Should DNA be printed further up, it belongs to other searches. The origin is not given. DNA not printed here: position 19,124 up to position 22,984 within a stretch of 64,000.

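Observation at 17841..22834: Small biosynthetic operon: DUF952, O-methyltransferase, and a discoidin-like domain fused to an NRPS-like A-T-R reductase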

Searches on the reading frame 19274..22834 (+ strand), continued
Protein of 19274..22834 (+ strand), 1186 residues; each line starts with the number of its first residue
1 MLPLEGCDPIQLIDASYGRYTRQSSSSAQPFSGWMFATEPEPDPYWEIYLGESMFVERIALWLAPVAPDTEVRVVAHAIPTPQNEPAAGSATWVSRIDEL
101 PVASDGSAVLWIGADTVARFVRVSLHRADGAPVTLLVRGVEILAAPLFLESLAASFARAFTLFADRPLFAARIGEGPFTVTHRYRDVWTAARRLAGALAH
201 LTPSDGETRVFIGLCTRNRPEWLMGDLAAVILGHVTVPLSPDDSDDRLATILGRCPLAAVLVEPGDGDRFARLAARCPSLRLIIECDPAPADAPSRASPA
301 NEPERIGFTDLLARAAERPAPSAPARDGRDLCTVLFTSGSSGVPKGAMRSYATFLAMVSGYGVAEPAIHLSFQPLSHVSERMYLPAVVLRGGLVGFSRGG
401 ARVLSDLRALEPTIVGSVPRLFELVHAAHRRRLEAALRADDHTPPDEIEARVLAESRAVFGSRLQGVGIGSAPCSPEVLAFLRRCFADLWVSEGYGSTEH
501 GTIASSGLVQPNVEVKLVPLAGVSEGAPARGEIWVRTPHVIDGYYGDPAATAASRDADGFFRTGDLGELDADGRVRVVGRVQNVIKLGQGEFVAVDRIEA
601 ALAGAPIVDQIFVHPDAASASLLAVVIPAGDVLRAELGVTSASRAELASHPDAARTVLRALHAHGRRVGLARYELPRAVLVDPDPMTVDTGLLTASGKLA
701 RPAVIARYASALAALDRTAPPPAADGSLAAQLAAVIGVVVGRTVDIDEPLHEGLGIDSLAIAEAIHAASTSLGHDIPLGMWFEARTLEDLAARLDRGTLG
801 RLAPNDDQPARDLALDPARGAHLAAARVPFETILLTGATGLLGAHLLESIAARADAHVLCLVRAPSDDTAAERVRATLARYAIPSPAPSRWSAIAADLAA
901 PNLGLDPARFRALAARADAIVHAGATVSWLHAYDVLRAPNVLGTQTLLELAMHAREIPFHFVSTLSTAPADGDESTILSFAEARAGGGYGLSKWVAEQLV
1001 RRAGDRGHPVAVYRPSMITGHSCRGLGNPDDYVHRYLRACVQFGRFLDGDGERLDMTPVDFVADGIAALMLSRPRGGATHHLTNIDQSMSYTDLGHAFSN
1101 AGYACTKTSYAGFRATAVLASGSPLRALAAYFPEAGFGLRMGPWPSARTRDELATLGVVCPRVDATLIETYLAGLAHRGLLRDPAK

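Call 22: find_encoding_contigs(protein=P0005, flank=8000, max_places=2)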
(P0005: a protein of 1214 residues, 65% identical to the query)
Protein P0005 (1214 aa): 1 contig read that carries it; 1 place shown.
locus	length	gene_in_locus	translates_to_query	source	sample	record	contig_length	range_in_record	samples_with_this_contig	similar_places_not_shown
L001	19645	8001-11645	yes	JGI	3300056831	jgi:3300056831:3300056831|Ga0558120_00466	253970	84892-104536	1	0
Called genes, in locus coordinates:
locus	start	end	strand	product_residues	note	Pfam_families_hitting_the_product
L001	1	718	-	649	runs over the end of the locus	PF03734:YkuD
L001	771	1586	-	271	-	PF01553:Acyltransferase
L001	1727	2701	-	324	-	-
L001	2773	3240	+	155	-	PF13279:4HBT_2, PF03061:4HBT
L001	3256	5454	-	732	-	PF04879:Molybdop_Fe4S4, PF00384:Molybdopterin, PF01568:Molydop_binding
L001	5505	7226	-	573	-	PF13946:DUF4214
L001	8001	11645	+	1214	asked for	PF00501:AMP-binding, PF00550:PP-binding (weak), PF01370:Epimerase, PF07993:NAD_binding_4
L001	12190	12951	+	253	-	-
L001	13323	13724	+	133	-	-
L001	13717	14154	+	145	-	PF01844:HNH, PF14279:HNH_5 (weak)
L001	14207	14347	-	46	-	-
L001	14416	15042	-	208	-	PF00069:Pkinase, PF07714:PK_Tyr_Ser-Thr (weak)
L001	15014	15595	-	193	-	PF18143:HAD_SAK_2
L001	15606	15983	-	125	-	-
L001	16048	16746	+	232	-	-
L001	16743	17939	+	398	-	PF13174:TPR_6 (faint), PF14559:TPR_19 (faint), PF13432:TPR_16 (faint), PF13650:Asp_protease_2, PF13975:gag-asp_proteas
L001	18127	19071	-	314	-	PF02775:TPP_enzyme_C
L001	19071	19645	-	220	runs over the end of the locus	PF17147:PFOR_II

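Call 29: search_solved_structures(query=window:19274-22831:+, max_evalue=1e-10)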
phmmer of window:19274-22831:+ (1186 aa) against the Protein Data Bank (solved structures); distinct sequences matched with E-value up to 1e-10: 40.
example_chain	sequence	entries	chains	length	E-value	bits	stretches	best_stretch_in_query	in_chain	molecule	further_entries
5msc_A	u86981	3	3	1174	5.4e-85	289.4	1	154-1093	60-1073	Carboxylic acid reductase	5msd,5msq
5mso_A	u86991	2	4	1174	7.8e-78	265.7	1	177-1084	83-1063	Carboxylic acid reductase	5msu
5msp_A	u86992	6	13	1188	8.7e-75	255.6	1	176-1076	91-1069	Thioester reductase domain-containing protein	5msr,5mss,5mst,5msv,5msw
4u7w_A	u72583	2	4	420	4.2e-65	223.5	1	818-1184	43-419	MxaA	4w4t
6oz1_A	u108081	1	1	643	1.4e-61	211.9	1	179-715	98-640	Oxidoreductase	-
8v1x_A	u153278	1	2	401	1.9e-46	161.7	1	824-1179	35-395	Type I polyketide synthase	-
4dqv_A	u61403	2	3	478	9.5e-29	103.1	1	821-1085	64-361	PROBABLE PEPTIDE SYNTHETASE NRP (PEPTIDE SYNTHASE) | Peptide synthetase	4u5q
9x29_A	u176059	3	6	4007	9.7e-25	89.8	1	768-1079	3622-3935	PKS-NRPS hybrid synthetase psoA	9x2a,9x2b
9x2c_A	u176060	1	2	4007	1.1e-24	89.7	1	768-1079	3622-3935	PKS-NRPS hybrid synthetase psoA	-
1ult_A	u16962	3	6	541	1.9e-16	62.4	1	322-631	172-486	long chain fatty acid-CoA ligase | long-chain-fatty-acid-CoA synthetase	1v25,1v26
8wev_A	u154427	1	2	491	4.3e-15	57.9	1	329-630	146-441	Feruloyl-CoA Synthetase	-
8weu_A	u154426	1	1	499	4.4e-15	57.9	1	329-630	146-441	Fatty-acyl-CoA synthase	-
8aep_A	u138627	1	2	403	8.6e-15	56.9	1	831-1064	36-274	Acetyl-CoA synthetase-like protein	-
3tsy_A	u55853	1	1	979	2.5e-14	55.4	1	175-627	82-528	Fusion Protein 4-coumarate--CoA ligase 1, Resveratrol synthase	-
6nki_A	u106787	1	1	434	4.5e-14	54.5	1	830-1075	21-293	NRPS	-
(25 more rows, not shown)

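Call 36: find_encoding_contigs(protein=P0002, flank=8000, max_places=2)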
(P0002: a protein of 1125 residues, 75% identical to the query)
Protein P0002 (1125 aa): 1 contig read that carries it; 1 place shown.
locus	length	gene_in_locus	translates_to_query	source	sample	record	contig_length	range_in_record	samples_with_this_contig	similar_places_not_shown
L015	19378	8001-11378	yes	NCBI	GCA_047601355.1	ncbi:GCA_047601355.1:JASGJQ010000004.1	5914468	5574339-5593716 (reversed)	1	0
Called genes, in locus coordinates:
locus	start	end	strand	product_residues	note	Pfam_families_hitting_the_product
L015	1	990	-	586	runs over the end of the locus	PF17297:PEPCK_N, PF00821:PEPCK_GTP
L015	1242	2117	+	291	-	PF00149:Metallophos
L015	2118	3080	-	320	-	PF13527:Acetyltransf_9, PF00583:Acetyltransf_1 (weak), PF13508:Acetyltransf_7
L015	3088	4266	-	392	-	PF22580:KYNU_C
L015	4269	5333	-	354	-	PF19777:DUF6263 (weak)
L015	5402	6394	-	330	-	PF03781:FGE-sulfatase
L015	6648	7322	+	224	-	PF03779:SPW (weak)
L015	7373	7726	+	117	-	PF06108:DUF952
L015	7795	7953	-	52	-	-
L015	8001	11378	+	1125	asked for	PF00501:AMP-binding, PF00550:PP-binding (weak), PF01370:Epimerase, PF04321:RmlD_sub_bind (weak), PF07993:NAD_binding_4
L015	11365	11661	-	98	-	PF02148:zf-UBP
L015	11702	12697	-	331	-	PF00158:Sigma54_activat, PF14532:Sigma54_activ_2, PF07728:AAA_5, PF25601:AAA_lid_14, PF02954:HTH_8 (weak)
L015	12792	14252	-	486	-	PF00361:Proton_antipo_M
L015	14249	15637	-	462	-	PF00662:Proton_antipo_N (weak), PF00361:Proton_antipo_M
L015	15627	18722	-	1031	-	PF10070:DabA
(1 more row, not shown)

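Call 52: predict_structure(alignment_id=A3)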
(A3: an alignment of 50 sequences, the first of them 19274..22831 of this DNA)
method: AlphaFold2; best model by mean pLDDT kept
length: 1186 residues; sequences in the alignment: 50
mean_pLDDT: 89.3   pTM: 0.69
mean pLDDT of the five models: 89.3, 89.1, 87.2, 87.0, 86.4
residues with pLDDT >= 90: 792; 70-90: 320; 50-70: 62; < 50: 12
segments of 3 or more residues with pLDDT < 50: 289-292, 799-805
pLDDT, mean of each block of 10 residues (from residue 1): 88 93 87 86 97 97 95 97 93 97 96 97 96 95 96 95 97 92 97 94 83 96 97 95 90 94 94 92 81 59 91 84 84 81 84 94 95 90 96 91 90 92 87 90 95 96 94 85 95 90 92 92 68 94 92 92 91 87 73 85 90 85 93 92 94 92 88 87 91 79 90 73 67 78 75 62 75 73 82 68 63 83 86 98 98 97 95 97 95 97 95 96 89 88 96 94 90 91 86 96 94 95 95 94 91 92 98 94 93 93 93 92 84 77 85 96 96 94 79
secondary structure, 60 per line:
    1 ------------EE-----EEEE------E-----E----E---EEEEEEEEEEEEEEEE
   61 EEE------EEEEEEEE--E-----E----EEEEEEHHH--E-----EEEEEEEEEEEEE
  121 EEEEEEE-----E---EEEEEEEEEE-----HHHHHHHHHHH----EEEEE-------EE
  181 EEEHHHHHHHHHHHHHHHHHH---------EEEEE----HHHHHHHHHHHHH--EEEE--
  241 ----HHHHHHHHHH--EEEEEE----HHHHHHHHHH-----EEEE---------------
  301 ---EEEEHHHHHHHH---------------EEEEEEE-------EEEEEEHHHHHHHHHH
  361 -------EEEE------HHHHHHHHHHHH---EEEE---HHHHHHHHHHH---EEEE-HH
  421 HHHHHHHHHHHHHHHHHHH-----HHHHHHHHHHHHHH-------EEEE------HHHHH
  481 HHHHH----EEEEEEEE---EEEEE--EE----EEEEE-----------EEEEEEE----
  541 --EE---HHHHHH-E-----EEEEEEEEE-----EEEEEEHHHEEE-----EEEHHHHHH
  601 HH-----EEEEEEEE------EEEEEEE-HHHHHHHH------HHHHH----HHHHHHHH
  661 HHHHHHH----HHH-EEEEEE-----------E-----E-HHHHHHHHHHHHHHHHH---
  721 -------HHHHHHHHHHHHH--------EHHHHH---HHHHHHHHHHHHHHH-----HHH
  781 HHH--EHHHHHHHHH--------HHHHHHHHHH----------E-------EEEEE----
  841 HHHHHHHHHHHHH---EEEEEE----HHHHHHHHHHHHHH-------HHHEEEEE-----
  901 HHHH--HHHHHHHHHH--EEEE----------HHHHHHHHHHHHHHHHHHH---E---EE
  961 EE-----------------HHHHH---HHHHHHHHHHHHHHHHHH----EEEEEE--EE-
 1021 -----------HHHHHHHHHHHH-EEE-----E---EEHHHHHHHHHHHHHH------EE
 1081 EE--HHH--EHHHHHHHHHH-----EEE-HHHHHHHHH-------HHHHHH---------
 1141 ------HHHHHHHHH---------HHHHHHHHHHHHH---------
elements in order (helices of 4 or more, strands of 3 or more residues): E20-23 E45-63 E70-77 E91-96 E108-127 E137-146 H152-162 E167-171 E179-183 H184-201 E211-215 H220-232 E235-238 H245-254 E257-262 H267-276 E282-285 E304-307 H308-315 E331-337 E345-350 H351-360 E368-371 H378-389 E393-396 H400-410 E414-417 H419-439 H445-458 E466-469 H476-485 E490-497 E501-505 E514-518 E530-536 H548-553 E561-569 E575-580 E584-586 E592-594 H595-602 E608-615 E622-628 H630-637 H644-648 H653-667 E676-681 H701-717 H728-740 H750-754 H758-772 H778-783 H787-795 H804-813 E832-836 H841-853 E857-862 H867-880 E891-895 H901-904 H907-916 E919-922 H933-951 E959-962 H980-984 H988-1005 E1010-1015 H1032-1043 E1045-1047 H1059-1072 E1079-1082 H1091-1100 E1106-1108 H1110-1118 H1126-1131 H1147-1155 H1165-1177

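Call 54: find_encoding_contigs(protein=P0003, flank=7000, max_places=1)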
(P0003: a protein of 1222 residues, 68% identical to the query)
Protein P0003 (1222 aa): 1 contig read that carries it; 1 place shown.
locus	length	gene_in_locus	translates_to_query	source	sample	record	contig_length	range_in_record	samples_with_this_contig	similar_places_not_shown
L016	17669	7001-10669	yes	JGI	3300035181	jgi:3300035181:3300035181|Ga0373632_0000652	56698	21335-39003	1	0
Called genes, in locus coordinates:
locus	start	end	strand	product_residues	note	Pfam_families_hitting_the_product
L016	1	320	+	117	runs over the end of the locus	-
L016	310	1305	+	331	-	-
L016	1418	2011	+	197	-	-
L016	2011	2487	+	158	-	-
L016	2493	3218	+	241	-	-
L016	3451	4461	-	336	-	PF00050:Kazal_1 (faint), PF07648:Kazal_2 (faint)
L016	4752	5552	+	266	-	PF03781:FGE-sulfatase (faint)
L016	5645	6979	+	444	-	PF01546:Peptidase_M20 (faint), PF04389:Peptidase_M28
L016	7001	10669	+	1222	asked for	PF00501:AMP-binding, PF00550:PP-binding, PF01370:Epimerase, PF04321:RmlD_sub_bind (weak), PF07993:NAD_binding_4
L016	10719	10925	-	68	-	-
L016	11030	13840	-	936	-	PF01839:FG-GAP (faint), PF13517:FG-GAP_3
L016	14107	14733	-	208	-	PF07281:INSIG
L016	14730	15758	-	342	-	-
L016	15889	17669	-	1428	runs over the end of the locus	PF13195:DUF4011 (faint), PF13086:AAA_11, PF13604:AAA_30 (faint), PF13245:AAA_19 (faint), PF13087:AAA_12, PF18741:MTES_1575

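Call 55: find_encoding_contigs(protein=P0016, flank=7000, max_places=1)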
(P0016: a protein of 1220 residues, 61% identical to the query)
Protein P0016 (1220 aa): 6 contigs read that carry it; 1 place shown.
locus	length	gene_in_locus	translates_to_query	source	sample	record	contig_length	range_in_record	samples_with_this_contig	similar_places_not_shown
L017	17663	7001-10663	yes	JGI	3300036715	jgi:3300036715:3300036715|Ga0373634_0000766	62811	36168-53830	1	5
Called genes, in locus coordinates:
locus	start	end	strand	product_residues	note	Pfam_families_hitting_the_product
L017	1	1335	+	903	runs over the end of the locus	PF05954:Phage_GPD, PF04717:Phage_base_V, PF22178:Gp5_trimer_C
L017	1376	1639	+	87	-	-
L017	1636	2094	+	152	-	PF10908:Tlde1_dom (weak)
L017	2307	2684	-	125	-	PF00072:Response_reg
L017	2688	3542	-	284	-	PF01590:GAF, PF13185:GAF_2, PF13492:GAF_3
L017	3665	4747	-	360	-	PF01070:FMN_dh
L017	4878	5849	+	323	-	-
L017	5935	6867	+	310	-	PF12146:Hydrolase_4, PF00561:Abhydrolase_1, PF12697:Abhydrolase_6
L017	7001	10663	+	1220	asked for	PF00501:AMP-binding, PF00550:PP-binding, PF01370:Epimerase, PF04321:RmlD_sub_bind, PF07993:NAD_binding_4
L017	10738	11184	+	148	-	PF21352:Zn_ribbon_Thio2, PF00085:Thioredoxin, PF13098:Thioredoxin_2 (weak)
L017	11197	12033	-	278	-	PF02492:cobW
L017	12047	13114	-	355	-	PF00586:AIRS, PF02769:AIRS_C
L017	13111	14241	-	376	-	PF01924:HypD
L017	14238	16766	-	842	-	PF00708:Acylphosphatase, PF07503:zf-HYPF, PF01300:Sua5_yciO_yrdC, PF17788:HypF_C, PF22521:HypF_C_2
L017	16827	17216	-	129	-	-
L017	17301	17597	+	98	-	-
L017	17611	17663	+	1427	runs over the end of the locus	PF00149:Metallophos (weak), PF13191:AAA_16 (faint), PF00931:NB-ARC, PF25199:nSTAND_NTPase5 (faint), PF02463:SMC_N (faint), PF13424:TPR_12 (weak), PF13304:AAA_21, PF13175:AAA_15 (weak), +1 more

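Call 56: find_encoding_contigs(protein=P0019, flank=7000, max_places=1)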
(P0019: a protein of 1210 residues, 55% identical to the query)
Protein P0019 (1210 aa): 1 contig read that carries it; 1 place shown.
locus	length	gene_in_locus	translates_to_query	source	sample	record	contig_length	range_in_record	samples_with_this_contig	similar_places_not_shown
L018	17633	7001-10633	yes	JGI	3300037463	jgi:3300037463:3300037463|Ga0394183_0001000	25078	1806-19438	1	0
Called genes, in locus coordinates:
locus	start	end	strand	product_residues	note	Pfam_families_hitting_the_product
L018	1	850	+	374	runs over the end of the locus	PF01594:AI-2E_transport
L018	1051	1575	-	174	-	-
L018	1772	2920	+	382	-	-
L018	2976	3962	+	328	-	-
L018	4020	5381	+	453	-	PF00135:COesterase, PF20434:BD-FAE, PF07859:Abhydrolase_3, PF00326:Peptidase_S9 (faint)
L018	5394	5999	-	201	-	PF02517:Rce1-like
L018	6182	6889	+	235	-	PF00106:adh_short, PF08659:KR (weak), PF13561:adh_short_C2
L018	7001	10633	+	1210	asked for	PF00501:AMP-binding, PF00550:PP-binding, PF01370:Epimerase, PF04321:RmlD_sub_bind (weak), PF07993:NAD_binding_4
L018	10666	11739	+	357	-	-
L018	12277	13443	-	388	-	PF18178:Cap17-like_N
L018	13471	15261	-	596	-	PF00899:ThiF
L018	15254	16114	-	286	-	PF07528:DZF_N (weak), PF18144:SMODS (weak)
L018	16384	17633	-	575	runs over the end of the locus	PF00069:Pkinase, PF07714:PK_Tyr_Ser-Thr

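Call 60: search_protein_families(library=pfam, proteins=[P0114, P0115, P0116, P0117], max_evalue=0.001)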
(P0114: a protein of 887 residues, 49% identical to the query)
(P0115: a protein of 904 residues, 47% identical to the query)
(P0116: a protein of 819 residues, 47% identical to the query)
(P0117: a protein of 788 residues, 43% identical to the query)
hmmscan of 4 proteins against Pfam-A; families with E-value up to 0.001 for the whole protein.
P0114 (887 aa): 1 family
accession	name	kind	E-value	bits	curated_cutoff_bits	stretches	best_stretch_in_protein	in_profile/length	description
PF00501.34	AMP-binding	-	1.7e-49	169.1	29.9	1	196-538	19-384/384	AMP-binding enzyme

P0115 (904 aa): 1 family
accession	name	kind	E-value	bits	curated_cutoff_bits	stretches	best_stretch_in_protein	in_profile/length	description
PF00501.34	AMP-binding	-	2e-49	168.9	29.9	1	304-643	24-384/384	AMP-binding enzyme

P0116 (819 aa): 1 family
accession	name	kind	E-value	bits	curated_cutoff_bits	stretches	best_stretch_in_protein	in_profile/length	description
PF00501.34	AMP-binding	-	2.1e-48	165.5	29.9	1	336-699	23-384/384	AMP-binding enzyme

P0117 (788 aa): 1 family
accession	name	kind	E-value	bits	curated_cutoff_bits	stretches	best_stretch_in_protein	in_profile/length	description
PF00501.34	AMP-binding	-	1.2e-50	172.8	29.9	1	319-689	19-384/384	AMP-binding enzyme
